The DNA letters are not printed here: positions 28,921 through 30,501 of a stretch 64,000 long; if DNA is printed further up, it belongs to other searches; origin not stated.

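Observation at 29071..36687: Seven-gene minus-strand catabolic electron-transfer operon: acyl-CoA dehydrogenase, EtfB, EtfA, membrane FeS oxidoreductase, KorA, KorB-gamma fusion, with aminotransferase upstream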

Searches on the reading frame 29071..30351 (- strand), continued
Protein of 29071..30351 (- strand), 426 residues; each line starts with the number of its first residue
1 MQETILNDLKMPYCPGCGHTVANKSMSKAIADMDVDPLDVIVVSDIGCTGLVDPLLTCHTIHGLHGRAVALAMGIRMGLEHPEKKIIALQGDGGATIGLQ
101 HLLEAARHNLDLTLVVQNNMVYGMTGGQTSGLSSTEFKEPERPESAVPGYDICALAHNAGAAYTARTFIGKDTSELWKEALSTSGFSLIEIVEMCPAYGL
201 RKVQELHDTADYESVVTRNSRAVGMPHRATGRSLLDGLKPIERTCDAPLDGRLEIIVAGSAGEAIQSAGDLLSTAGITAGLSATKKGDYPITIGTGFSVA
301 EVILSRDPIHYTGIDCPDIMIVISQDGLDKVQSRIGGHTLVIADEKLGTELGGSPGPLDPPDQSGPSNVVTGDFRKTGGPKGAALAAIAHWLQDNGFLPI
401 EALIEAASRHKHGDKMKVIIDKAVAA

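Call 16: find_related_loci(query=A1, collection=genome_contigs, flank=10000)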
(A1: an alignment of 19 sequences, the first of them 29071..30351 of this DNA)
Query A1 (426 aa) in genome_contigs; peptide patterns used: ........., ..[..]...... (x = any residue, [..] = any of these).
600 stretches matched a pattern (row limit reached: there are more); 599 encode a relative of the query (tblastn E <= 1e-3); the best 80 are kept; 80 distinct loci.
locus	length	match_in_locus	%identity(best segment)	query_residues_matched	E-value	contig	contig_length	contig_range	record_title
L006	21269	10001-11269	95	1-426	0e+0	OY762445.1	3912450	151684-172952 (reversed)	MAG: bacterium isolate 4d88f91b-64ba-49ef-9c7d-4906d56127d1 genome assembly, chromosome: 1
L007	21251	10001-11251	91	1-426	0e+0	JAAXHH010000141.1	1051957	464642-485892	MAG: Candidatus Latescibacterota bacterium isolate Plut_88884 unfiltered_Plut_88884_genomic_contig_92112, whole genome s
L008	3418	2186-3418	89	1-414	0e+0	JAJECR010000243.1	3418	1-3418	MAG: Candidatus Latescibacterota bacterium isolate jk18xAbins.29 k141_119518, whole genome shotgun sequence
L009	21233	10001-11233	57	1-423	8e-154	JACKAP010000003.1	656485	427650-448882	MAG: Calditrichia bacterium isolate HK-STAS-CALD-2 HK-STAS-CALD-2_3, whole genome shotgun sequence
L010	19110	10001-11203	50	1-414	4e-134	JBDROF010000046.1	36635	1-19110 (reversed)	MAG: Bacteroidota bacterium isolate MEGAHIT-group-1.940 k141_5594373, whole genome shotgun sequence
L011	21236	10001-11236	46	1-425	8e-123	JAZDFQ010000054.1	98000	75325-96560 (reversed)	MAG: Ignavibacteriota bacterium isolate MEGAHIT-group-0.214 k141_16333160, whole genome shotgun sequence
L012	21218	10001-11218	48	1-424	2e-122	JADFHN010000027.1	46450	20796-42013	MAG: Bacteroidetes bacterium isolate B34T3L8 B34T3L8_NODE152, whole genome shotgun sequence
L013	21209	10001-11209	46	4-423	1e-120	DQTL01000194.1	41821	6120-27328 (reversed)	MAG TPA_asm: Lutibacter sp. isolate SZUA-1414 k95_173147, whole genome shotgun sequence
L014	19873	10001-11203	44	3-420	4e-119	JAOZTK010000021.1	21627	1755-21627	MAG: Flavobacteriaceae bacterium isolate GMC7.metabat2.67 GMC7_716_length_21627_cov_21.637818, whole genome shotgun sequ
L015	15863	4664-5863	46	5-406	4e-104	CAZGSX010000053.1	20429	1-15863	MAG TPA_asm: uncultured Anaerolineales bacterium isolate SRP319275_co2_215 genome assembly, contig: NODE_2013_length_204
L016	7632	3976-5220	40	1-418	1e-101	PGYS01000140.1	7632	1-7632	MAG: Ignavibacteriae bacterium HGW-Ignavibacteriae-3 bjp_ig2158_scaffold_3963, whole genome shotgun sequence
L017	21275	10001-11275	42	1-422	9e-101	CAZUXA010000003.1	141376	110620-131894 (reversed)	MAG TPA_asm: uncultured bacterium isolate SRP241326_co2_298 genome assembly, contig: NODE_183_length_141376_cov_80.14100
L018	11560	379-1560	45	5-403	7e-101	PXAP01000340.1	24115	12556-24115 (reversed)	MAG: Bacteroidetes bacterium isolate T3Sed10_212R1 T3-Sed10-C3411, whole genome shotgun sequence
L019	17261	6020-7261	43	1-416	7e-100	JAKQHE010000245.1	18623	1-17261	MAG: bacterium isolate USDE_metabat.136 k141_975965, whole genome shotgun sequence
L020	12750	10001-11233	40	5-422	5e-97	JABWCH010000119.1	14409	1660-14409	MAG: Candidatus Brocadiia bacterium isolate MAG_51 scaffold_4726, whole genome shotgun sequence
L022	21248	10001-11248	41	1-417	4e-96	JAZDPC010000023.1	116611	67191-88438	MAG: Bacteroidota bacterium isolate MEGAHIT-group-0.816 k141_4623516, whole genome shotgun sequence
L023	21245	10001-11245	41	1-418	4e-93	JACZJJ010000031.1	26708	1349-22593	MAG: Bacteroidales bacterium isolate MAG16 bacteroidetes_2_contig_282410, whole genome shotgun sequence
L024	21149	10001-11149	43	5-391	6e-93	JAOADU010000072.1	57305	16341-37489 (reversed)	MAG: Bacteroidales bacterium isolate SKW241 k141_1485772, whole genome shotgun sequence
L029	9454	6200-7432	38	13-423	2e-85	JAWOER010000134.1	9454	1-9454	MAG: Candidatus Delongbacteria bacterium isolate BLK5-3.bin.47 k191_1285893, whole genome shotgun sequence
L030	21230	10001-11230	35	1-416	5e-83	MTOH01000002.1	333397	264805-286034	MAG: Candidatus Hydrothermus pacificus isolate JdFR-72 JGI24020J35080_1000007, whole genome shotgun sequence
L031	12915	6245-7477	38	13-423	2e-79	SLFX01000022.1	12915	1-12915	MAG: Candidatus Delongbacteria bacterium isolate CSSed162cmB_68 CSSed16-2cmB-15465, whole genome shotgun sequence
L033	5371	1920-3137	37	11-411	9e-71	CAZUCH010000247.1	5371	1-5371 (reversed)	MAG TPA_asm: uncultured Planctomycetales bacterium isolate binchicken_co86_161 genome assembly, contig: NODE_8612_length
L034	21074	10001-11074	38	5-350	6e-69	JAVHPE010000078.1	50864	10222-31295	MAG: Bacteroidia bacterium isolate WB02no2_35_113 NODE_194_length_50864_cov_74.715070, whole genome shotgun sequence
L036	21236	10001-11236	37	11-414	9e-68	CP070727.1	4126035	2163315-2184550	MAG: bacterium isolate bin44 chromosome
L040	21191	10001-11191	36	11-406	7e-66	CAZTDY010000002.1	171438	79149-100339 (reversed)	MAG TPA_asm: uncultured bacterium isolate binchicken_co142_298 genome assembly, contig: NODE_78_length_171438_cov_24.694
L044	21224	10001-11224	34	7-414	4e-62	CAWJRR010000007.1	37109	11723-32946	MAG: Candidatus Bathyarchaeota archaeon isolate MFD03726.bin.2.72 genome assembly, contig: contig_44009, whole genome sh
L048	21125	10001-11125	38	3-375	1e-59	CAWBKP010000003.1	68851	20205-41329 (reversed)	MAG: uncultured delta proteobacterium isolate MFD02979.bin.2.74 genome assembly, contig: contig_111831, whole genome sho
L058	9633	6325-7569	35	4-416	7e-56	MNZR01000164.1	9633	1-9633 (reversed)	MAG: Syntrophobacteraceae bacterium CG2_30_61_12 cg2_3.0_scaffold_7104_c, whole genome shotgun sequence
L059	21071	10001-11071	35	1-342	8e-53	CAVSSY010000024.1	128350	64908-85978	MAG: uncultured delta proteobacterium isolate MFD05684.bin.2.99 genome assembly, contig: contig_76203, whole genome shot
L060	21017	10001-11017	35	4-330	4e-52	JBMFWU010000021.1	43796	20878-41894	MAG: Syntrophobacteraceae bacterium isolate KM4364-26 NODE_355_length_43796_cov_9.127158, whole genome shotgun sequence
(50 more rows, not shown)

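Call 35: search_protein_families(library=pfam, proteins=[L033:3459-4640:+, L029:3575-5047:+, L040:13170-14972:+, L030:6054-7733:+, L034:5350-6906:-, L060:11387-13024:+, L009:14391-15482:+, L019:1256-2461:+, L031:7848-8756:-, L036:4419-6521:+], max_evalue=0.00001)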
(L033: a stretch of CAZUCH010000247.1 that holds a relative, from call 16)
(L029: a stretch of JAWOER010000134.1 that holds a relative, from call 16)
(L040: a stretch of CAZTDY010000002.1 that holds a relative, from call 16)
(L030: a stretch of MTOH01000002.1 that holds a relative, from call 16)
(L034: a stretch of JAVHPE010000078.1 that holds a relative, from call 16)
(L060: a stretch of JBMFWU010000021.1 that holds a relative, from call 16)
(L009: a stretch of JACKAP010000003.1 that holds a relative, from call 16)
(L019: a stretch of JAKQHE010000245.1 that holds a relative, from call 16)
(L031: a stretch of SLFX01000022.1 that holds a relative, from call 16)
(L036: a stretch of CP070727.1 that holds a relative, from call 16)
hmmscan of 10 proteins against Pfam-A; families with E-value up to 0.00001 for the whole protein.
L033:3459-4640:+ (393 aa): 1 family
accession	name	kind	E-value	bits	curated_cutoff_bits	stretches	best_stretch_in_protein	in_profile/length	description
PF00180.25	Iso_dh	-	2.1e-74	251.3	27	1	5-389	1-348/348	Isocitrate/isopropylmalate dehydrogenase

L029:3575-5047:+ (490 aa): 1 family
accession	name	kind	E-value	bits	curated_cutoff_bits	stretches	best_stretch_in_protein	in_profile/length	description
PF00474.23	SSF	-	3.2e-32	112.3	22.8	1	35-428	1-392/406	Sodium:solute symporter family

L040:13170-14972:+ (600 aa): 2 families
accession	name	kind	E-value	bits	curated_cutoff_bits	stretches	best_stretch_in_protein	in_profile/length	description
PF00330.25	Aconitase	-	6.7e-79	266.4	28.7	2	7-283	1-306/463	Aconitase family (aconitate hydratase)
PF00694.25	Aconitase_C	-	1.1e-12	48.9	22.8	1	493-544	70-122/131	Aconitase C-terminal domain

L030:6054-7733:+ (559 aa): 4 families
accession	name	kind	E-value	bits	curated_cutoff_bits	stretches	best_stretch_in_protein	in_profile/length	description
PF02518.31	HATPase_c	-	4.8e-25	88.6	26.4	1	454-558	2-110/111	Histidine kinase-, DNA gyrase B-, and HSP90-like ATPase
PF13185.12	GAF_2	-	1.9e-11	44.8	28.6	1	185-310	7-134/136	GAF domain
PF01590.32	GAF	-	4.1e-10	40.7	22.4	1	189-310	9-132/133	GAF domain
PF14501.12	HATPase_c_5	-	4.1e-06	27.1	22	1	457-544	5-91/102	GHKL domain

L034:5350-6906:- (518 aa): 1 family
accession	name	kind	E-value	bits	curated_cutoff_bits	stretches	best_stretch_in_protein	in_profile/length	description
PF00171.27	Aldedh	-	6.9e-133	444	23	1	39-499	6-460/461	Aldehyde dehydrogenase family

L060:11387-13024:+ (545 aa): 4 families
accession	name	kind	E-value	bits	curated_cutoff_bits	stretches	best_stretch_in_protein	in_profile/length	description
PF00005.33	ABC_tran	-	3.6e-46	157.6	25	2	17-184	1-137/137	ABC transporter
PF12848.13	ABC_tran_Xtn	-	8.8e-20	71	25.9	1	224-305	2-81/85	ABC transporter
PF13304.12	AAA_21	-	1e-12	49.2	27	0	30-82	2-60/304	AAA domain, putative AbiEii toxin, Type IV TA system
PF02463.25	SMC_N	-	3.3e-06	27.1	40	0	18-45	16-42/220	RecF/RecN/SMC N terminal domain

L009:14391-15482:+ (363 aa): 2 families
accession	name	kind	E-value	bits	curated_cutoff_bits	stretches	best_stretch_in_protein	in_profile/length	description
PF16576.10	HlyD_D23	-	5.6e-24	85.1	30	1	56-270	3-214/214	Barrel-sandwich domain of CusB or HlyD membrane-fusion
PF13437.12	HlyD_3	-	9.4e-14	52.5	22.2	1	167-267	2-106/106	HlyD family secretion protein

L019:1256-2461:+ (401 aa): 1 family
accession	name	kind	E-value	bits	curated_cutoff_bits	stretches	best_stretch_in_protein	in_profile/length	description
PF00871.23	Acetate_kinase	-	7.3e-15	55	22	1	190-348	187-350/392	Acetokinase family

L031:7848-8756:- (302 aa): 1 family
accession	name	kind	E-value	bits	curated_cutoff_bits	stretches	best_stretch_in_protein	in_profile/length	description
PF01515.24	PTA_PTB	-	7.3e-39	134.4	24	1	81-295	105-318/319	Phosphate acetyl/butaryl transferase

L036:4419-6521:+ (700 aa): 5 families
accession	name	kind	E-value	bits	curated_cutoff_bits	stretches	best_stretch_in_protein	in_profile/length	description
PF13549.11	ATP-grasp_5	-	3.1e-77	259.3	27.6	1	477-697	3-221/221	ATP-grasp domain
PF13607.11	Succ_CoA_lig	-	2.4e-41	141.2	27.4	1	152-289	1-138/138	Succinyl-CoA ligase like flavodoxin domain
PF13380.12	CoA_binding_2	-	5.7e-25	88.5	22.8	1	11-135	2-114/116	CoA binding domain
PF02629.25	CoA_binding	-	6.3e-08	33.7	22.3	1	10-96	4-93/97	CoA binding domain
PF19045.5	Ligase_CoA_2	-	8e-08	32.9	23.7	1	300-451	1-154/162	Ligase-CoA domain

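Call 46: search_protein_families(library=pfam, proteins=[L048:4385-5596:+, L048:5723-6964:+, L048:7048-8592:+, L048:11554-12327:+, L048:12368-13363:+, L048:13486-15147:+, L048:15154-15819:+, L048:15864-16667:-, L048:17180-18808:-], max_evalue=0.00001)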
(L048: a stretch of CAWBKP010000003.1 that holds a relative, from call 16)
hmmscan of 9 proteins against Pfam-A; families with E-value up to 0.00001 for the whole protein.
L048:4385-5596:+ (403 aa): 3 families
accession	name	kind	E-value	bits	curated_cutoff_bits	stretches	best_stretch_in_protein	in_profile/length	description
PF13458.12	Peripla_BP_6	-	2.5e-49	169.3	31.7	1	57-393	2-336/343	Periplasmic binding protein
PF01094.35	ANF_receptor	-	1.6e-20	73.9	25.4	1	81-389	7-343/353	Receptor family ligand binding region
PF13433.12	Peripla_BP_5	-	3.7e-06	26.7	27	1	65-258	9-193/363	Periplasmic binding protein domain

L048:5723-6964:+ (413 aa): 3 families
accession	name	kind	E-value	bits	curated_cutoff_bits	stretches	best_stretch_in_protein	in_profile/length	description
PF01266.30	DAO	-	3.4e-66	224.6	27.9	1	30-383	1-353/353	FAD dependent oxidoreductase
PF04820.20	Trp_halogenase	-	3.4e-06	26.6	21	0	177-236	154-214/458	Tryptophan halogenase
PF07992.20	Pyr_redox_2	-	7.3e-06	26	26.1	0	29-79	1-51/291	Pyridine nucleotide-disulphide oxidoreductase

L048:7048-8592:+ (514 aa): 1 family
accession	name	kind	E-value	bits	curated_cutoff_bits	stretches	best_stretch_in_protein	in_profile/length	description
PF00171.27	Aldedh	-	9.9e-129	430.3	23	1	32-494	7-460/461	Aldehyde dehydrogenase family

L048:11554-12327:+ (257 aa): 1 family
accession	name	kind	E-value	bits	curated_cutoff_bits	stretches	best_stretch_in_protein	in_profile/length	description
PF01012.27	ETF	-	5.1e-43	147.4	26.7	1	26-207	4-180/181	Electron transfer flavoprotein domain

L048:12368-13363:+ (331 aa): 2 families
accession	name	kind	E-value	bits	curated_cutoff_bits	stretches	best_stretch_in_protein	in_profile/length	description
PF01012.27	ETF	-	8.5e-45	153.2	26.7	1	14-186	2-178/181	Electron transfer flavoprotein domain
PF00766.25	ETF_alpha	-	1.3e-33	115.2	27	1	207-286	1-81/81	Electron transfer flavoprotein FAD-binding domain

L048:13486-15147:+ (553 aa): 2 families
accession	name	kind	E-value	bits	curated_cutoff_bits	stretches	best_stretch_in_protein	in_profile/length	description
PF05187.19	Fer4_ETF_QO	-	1.1e-38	131.9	24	1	448-550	1-103/104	Electron transfer flavoprotein-ubiquinone oxidoreductase, 4Fe-4S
PF21162.3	ETFQO_UQ-bd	-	5.4e-23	81.8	27.7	1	210-306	1-96/96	ETF-QO, ubiquinone-binding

L048:15154-15819:+ (221 aa): 0 families

L048:15864-16667:- (267 aa): 0 families

L048:17180-18808:- (542 aa): 6 families
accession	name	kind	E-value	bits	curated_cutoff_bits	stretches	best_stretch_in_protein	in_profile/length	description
PF00009.33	GTP_EFTU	-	5e-61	206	26.5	1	29-302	2-187/188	Elongation factor Tu GTP binding domain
PF14492.12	EFG_III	-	3.2e-30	104.4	27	1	423-496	1-74/75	Elongation Factor G, domain III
PF03144.31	GTP_EFTU_D2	-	8e-14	52.3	30.3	1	344-409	1-72/73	Elongation factor Tu domain 2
PF22042.2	EF-G_D2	-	1.5e-10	41.4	27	1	332-410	3-82/84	Elongation factor G domain 2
PF03764.24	EFG_IV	-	2.4e-10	40.7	24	1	498-537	1-41/121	Elongation factor G, domain IV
PF16658.11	RF3_C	-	5.2e-06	26.7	40.1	0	431-511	14-94/132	Class II release factor RF3, C-terminal domain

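Call 47: search_solved_structures(query=A1, max_evalue=0.001)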
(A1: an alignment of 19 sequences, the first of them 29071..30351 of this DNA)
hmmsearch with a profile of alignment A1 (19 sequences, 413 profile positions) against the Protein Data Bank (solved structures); distinct sequences matched with E-value up to 0.001: 64 (the best 60 are shown).
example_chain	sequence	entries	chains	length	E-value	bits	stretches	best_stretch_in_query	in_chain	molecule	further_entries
8ys5_C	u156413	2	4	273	4.2e-46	160.7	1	11-229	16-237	2-oxoglutarate ferredoxin oxidoreductase subunit beta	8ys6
5b46_B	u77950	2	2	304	1.5e-38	135.8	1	11-209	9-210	2-oxoacid--ferredoxin oxidoreductase beta subunit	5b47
5b48_B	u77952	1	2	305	3.9e-38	134.4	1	12-210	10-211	2-oxoacid--ferredoxin oxidoreductase beta subunit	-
6n2n_B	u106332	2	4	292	6.5e-35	123.8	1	3-201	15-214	Pyruvate ferredoxin/flavodoxin oxidoreductase, beta subunit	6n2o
8xbo_A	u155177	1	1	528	1.4e-09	40.4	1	69-197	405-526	Benzoylformate decarboxylase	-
8xbr_A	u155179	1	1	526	1.3e-08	37.1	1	69-196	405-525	Benzoylformate decarboxylase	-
8xbq_A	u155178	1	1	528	1.7e-08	36.8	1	69-197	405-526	Benzoylformate decarboxylase-K2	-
6m2y_A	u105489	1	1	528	2.4e-08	36.3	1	69-197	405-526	Benzoylformate decarboxylase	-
6m2z_A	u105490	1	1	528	2.4e-08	36.3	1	69-197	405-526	Benzoylformate decarboxylase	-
6a50_A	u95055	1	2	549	2.6e-08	36.2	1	69-197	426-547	benzoylformate decarboxylases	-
4mpp_A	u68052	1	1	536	1.3e-07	33.9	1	69-198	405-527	Benzoylformate decarboxylase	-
4k9l_A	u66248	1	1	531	1.3e-07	33.9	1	69-200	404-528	Benzoylformate decarboxylase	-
4k9p_A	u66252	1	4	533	1.3e-07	33.8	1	69-198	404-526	Benzoylformate decarboxylase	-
4gm0_A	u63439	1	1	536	1.9e-07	33.3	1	67-198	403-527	Benzoylformate decarboxylase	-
4jd5_A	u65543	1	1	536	2.1e-07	33.2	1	68-198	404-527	Benzoylformate decarboxylase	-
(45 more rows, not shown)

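Call 59: predict_structure(alignment_id=A1)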
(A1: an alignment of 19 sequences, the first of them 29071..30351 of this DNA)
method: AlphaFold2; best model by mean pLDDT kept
length: 426 residues; sequences in the alignment: 19
mean_pLDDT: 77.8   pTM: 0.73
mean pLDDT of the five models: 77.8, 77.3, 75.0, 74.7, 73.2
residues with pLDDT >= 90: 138; 70-90: 166; 50-70: 90; < 50: 32
segments of 3 or more residues with pLDDT < 50: 122-139, 354-364
pLDDT, mean of each block of 10 residues (from residue 1): 71 62 86 89 72 77 69 81 86 65 78 80 42 40 54 80 84 86 89 60 61 81 62 73 88 94 90 94 83 71 89 86 93 90 83 45 58 92 96 92 93 94 92
secondary structure, 60 per line:
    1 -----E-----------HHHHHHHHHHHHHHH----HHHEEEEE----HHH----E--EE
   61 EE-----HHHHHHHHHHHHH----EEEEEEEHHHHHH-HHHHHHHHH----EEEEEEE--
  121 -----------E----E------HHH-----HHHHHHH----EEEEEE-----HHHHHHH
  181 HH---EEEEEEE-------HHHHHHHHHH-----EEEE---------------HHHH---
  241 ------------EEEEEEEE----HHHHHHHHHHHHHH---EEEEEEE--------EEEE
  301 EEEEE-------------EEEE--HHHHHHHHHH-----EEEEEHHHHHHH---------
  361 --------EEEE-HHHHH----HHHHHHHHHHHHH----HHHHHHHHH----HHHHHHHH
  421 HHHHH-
elements in order: H18-32 E40-44 E59-62 H68-80 E85-91 H92-97 H99-107 E112-118 H152-158 E163-168 H174-182 E186-192 H200-209 E215-218 H234-237 E253-260 H265-278 E282-288 E297-305 E319-322 H325-334 E340-344 H345-351 E369-372 H374-378 H383-395 H400-408 H413-425
